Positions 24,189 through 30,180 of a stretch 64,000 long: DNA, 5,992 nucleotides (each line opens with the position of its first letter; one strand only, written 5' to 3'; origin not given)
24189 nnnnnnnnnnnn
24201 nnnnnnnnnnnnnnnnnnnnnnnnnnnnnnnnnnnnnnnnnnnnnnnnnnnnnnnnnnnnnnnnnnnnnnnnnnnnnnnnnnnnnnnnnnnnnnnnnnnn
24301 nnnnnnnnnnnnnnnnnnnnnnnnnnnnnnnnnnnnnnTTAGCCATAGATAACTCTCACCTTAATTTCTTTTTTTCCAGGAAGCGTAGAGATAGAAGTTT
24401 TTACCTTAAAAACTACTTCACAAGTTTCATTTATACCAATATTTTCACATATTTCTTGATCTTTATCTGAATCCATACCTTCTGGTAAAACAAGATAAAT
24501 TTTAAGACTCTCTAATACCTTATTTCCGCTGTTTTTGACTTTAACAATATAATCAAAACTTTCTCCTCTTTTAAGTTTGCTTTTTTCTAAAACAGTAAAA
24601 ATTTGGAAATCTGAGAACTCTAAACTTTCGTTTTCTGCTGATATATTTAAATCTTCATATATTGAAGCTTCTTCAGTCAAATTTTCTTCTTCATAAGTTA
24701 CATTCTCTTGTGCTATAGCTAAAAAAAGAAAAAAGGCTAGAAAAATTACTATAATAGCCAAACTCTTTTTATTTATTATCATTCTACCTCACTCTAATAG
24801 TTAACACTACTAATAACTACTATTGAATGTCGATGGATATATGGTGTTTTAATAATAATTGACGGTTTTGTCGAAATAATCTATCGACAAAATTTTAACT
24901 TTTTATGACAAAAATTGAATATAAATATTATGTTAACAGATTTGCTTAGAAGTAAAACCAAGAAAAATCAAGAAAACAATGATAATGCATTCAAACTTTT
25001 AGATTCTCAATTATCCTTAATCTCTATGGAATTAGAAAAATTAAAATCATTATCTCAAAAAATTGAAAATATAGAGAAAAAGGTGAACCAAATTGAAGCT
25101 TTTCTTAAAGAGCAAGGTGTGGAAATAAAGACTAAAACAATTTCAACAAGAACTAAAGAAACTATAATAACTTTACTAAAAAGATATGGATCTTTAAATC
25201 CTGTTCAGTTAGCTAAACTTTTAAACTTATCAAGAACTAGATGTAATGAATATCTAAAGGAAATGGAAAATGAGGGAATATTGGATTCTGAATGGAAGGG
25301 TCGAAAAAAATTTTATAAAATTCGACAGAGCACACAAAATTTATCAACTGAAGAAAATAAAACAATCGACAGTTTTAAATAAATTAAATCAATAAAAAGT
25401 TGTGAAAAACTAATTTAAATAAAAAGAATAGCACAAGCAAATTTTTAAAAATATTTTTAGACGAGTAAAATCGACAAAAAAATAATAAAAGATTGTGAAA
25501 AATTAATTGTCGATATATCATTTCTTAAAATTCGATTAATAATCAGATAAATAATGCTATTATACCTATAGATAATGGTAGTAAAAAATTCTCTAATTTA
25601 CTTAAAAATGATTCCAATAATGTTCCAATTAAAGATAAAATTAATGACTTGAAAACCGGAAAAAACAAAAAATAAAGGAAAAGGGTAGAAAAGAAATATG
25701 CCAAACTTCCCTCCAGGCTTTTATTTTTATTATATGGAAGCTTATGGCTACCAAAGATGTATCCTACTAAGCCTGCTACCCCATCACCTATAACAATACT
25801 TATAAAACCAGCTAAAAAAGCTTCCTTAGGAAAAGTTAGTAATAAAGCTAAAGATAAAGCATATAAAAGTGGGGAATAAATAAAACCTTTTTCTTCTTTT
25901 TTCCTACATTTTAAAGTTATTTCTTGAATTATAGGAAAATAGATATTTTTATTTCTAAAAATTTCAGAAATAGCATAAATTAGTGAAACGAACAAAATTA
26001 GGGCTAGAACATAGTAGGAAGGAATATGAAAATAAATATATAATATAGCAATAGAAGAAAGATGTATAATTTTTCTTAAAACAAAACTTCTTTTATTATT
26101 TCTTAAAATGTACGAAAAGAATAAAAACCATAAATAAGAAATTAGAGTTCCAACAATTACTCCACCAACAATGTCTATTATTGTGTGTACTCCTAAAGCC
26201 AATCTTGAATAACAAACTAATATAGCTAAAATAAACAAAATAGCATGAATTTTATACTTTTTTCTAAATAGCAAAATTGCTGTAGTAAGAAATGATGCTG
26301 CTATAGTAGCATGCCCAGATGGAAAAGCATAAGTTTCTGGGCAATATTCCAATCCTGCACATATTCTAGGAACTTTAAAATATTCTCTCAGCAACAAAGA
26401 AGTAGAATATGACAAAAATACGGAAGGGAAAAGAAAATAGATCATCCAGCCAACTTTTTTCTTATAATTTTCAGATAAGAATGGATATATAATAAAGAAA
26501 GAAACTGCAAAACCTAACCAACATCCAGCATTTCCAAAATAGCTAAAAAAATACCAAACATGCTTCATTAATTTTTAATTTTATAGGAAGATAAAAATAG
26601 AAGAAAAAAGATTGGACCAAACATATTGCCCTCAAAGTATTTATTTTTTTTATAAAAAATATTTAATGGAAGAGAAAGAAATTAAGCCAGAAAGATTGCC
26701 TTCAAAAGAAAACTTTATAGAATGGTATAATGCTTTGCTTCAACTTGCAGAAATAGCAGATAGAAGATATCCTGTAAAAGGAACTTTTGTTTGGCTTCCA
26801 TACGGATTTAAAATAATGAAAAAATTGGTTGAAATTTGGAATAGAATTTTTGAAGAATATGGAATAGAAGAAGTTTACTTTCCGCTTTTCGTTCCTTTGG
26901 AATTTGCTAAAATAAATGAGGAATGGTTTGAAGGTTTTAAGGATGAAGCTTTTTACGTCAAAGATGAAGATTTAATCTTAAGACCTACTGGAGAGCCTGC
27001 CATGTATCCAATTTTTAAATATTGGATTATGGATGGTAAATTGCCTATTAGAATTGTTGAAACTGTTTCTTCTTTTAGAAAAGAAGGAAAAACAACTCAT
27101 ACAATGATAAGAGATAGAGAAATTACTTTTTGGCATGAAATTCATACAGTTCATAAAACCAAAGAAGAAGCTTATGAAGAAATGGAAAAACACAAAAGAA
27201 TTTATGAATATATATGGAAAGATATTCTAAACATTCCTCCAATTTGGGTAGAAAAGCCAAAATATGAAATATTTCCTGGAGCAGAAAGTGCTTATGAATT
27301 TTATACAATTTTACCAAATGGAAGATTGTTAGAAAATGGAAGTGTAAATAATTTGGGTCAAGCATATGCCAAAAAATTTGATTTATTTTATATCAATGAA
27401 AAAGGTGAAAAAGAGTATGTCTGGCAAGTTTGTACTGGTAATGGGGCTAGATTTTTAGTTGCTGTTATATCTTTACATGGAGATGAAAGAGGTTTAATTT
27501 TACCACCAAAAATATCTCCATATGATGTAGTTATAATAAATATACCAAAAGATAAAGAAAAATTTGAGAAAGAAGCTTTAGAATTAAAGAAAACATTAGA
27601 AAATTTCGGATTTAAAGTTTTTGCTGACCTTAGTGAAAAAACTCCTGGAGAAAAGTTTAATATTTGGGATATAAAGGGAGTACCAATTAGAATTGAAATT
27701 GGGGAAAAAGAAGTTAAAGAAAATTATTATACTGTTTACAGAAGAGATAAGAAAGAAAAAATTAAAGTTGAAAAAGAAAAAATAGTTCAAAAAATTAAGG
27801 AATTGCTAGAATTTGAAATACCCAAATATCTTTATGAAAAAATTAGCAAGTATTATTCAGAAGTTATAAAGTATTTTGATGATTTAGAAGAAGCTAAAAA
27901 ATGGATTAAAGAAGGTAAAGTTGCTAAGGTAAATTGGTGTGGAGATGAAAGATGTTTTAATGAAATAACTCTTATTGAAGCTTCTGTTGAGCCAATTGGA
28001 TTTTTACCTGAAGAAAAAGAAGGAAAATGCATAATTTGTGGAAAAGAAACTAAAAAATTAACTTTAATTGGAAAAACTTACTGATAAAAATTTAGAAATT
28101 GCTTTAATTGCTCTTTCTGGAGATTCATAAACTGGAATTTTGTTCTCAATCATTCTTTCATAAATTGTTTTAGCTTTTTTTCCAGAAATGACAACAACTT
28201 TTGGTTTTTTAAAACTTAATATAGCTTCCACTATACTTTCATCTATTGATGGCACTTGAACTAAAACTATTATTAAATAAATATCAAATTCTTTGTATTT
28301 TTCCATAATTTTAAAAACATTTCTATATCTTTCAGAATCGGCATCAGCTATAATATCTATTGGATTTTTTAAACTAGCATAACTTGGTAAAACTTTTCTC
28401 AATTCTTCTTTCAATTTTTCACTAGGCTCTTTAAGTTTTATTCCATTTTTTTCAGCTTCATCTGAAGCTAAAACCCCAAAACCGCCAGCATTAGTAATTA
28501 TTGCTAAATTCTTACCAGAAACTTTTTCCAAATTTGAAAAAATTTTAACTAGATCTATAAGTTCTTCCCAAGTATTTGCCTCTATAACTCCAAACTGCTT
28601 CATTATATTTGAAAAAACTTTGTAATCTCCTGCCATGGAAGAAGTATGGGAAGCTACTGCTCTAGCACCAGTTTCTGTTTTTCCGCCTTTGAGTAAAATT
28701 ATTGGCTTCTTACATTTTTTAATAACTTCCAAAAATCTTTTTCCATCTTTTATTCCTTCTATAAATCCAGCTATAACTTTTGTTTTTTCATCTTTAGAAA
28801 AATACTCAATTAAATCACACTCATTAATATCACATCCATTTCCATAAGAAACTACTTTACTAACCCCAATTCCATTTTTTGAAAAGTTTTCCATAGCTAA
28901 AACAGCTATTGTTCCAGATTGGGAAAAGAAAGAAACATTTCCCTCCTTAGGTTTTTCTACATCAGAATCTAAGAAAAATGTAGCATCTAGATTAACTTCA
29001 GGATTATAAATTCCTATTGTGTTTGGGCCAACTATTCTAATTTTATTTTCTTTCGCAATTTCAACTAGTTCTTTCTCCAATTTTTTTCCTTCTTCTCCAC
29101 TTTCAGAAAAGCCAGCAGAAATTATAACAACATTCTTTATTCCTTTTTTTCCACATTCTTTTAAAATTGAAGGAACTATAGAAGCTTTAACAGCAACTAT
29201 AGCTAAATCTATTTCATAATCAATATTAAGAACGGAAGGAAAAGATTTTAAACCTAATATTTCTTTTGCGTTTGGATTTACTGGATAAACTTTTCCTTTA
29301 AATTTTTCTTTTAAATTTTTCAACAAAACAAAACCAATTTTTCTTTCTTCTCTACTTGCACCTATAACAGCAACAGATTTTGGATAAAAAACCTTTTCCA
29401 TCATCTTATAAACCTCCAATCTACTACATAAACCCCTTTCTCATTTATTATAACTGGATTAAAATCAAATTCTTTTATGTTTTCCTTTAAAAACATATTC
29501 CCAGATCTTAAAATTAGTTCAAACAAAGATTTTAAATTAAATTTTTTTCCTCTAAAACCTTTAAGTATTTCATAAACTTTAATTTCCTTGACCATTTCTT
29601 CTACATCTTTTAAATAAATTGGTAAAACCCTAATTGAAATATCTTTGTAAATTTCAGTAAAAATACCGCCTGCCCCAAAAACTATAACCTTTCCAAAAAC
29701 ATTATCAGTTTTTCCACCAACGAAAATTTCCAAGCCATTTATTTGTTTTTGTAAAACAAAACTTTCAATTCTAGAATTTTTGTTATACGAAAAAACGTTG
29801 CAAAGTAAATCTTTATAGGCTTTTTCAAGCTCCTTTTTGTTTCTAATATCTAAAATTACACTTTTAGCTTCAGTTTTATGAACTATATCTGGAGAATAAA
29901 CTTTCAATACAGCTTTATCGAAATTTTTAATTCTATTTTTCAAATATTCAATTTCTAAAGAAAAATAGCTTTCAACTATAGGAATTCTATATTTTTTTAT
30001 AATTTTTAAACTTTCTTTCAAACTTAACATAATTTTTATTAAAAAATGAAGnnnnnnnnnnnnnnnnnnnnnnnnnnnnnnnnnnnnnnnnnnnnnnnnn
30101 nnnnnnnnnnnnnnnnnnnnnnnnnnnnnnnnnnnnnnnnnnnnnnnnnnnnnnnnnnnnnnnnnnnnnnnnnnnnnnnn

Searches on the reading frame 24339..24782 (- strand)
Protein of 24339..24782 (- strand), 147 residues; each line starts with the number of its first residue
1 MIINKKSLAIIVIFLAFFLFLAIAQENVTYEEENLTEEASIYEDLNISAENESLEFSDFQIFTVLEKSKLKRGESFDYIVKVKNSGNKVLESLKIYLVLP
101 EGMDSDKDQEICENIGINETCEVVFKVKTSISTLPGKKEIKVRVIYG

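Call 57: search_protein_families(library=pfam, proteins=[window:24339-24782:-], max_evalue=0.0001)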
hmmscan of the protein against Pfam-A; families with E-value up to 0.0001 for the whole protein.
window:24339-24782:- (147 aa): 1 family
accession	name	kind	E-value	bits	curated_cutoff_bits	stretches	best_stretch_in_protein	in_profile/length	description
PF10633.15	NPCBM_assoc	-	3.2e-05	24.4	24.4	1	71-145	2-76/78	NPCBM-associated, NEW3 domain of alpha-galactosidase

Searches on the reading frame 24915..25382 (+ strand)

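Call 57: search_protein_families(library=pfam, proteins=[window:24915-25382:+], max_evalue=0.0001)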
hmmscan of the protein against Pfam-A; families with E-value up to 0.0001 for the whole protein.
window:24915-25382:+ (155 aa): 2 families
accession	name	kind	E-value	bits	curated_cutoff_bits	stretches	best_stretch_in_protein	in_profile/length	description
PF13412.12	HTH_24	-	2.1e-09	37.3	21.9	1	79-123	3-47/48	Winged helix-turn-helix DNA-binding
PF01978.25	TrmB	-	8.8e-05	22.7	25.6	0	85-135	15-63/68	Sugar-specific transcriptional regulator TrmB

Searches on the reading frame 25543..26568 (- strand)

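Call 57: search_protein_families(library=pfam, proteins=[window:25543-26568:-], max_evalue=0.0001)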
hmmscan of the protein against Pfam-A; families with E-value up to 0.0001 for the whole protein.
window:25543-26568:- (341 aa): 2 families
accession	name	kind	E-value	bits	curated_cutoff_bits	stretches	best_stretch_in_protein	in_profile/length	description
PF01569.27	PAP2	-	3e-16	59.8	27.2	1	79-153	48-127/130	PAP2 superfamily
PF14378.12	PAP2_3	-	5.6e-07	30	27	1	79-145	124-189/190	PAP2 superfamily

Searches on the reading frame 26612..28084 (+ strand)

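Call 57: search_protein_families(library=pfam, proteins=[window:26612-28084:+], max_evalue=0.0001)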
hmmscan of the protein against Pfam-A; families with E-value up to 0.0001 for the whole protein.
window:26612-28084:+ (490 aa): 3 families
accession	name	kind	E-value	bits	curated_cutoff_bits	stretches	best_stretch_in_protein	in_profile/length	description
PF00587.30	tRNA-synt_2b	-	1.3e-22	81.2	29.3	1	118-287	8-177/179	tRNA synthetase class II core domain (G, H, P, S and T)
PF03129.25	HGTP_anticodon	-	1.3e-21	77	21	1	305-398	1-94/94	Anticodon binding domain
PF09180.16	ProRS-C_1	-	3.4e-11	43.6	31.5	1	425-490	1-71/71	Prolyl-tRNA synthetase, C-terminal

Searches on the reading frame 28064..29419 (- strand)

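Call 57: search_protein_families(library=pfam, proteins=[window:28064-29419:-], max_evalue=0.0001)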
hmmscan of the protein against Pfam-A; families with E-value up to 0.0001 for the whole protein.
window:28064-29419:- (451 aa): 4 families
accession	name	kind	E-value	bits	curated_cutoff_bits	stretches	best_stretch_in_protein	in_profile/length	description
PF13607.11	Succ_CoA_lig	-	4e-49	166.3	27.4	1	159-294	1-138/138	Succinyl-CoA ligase like flavodoxin domain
PF13380.12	CoA_binding_2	-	1.3e-27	97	22.8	1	14-139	1-115/116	CoA binding domain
PF02629.25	CoA_binding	-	1.4e-14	55.1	22.3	1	13-103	3-97/97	CoA binding domain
PF19045.5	Ligase_CoA_2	-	6.8e-09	36.4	23.7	1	306-372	2-68/162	Ligase-CoA domain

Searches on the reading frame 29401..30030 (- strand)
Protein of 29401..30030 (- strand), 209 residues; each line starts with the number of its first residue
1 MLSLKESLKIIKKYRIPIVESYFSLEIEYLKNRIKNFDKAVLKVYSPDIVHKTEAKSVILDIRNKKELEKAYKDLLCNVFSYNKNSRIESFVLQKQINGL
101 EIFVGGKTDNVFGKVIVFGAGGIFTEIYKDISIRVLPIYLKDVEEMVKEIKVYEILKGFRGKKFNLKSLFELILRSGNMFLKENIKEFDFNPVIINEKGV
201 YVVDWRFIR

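Call 57: search_protein_families(library=pfam, proteins=[window:29401-30030:-], max_evalue=0.0001)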
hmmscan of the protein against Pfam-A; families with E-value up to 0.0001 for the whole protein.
window:29401-30030:- (209 aa): 1 family
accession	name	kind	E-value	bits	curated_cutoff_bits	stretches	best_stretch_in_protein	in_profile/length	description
PF13549.11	ATP-grasp_5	-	1.4e-51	175.4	27.6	1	2-207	10-219/221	ATP-grasp domain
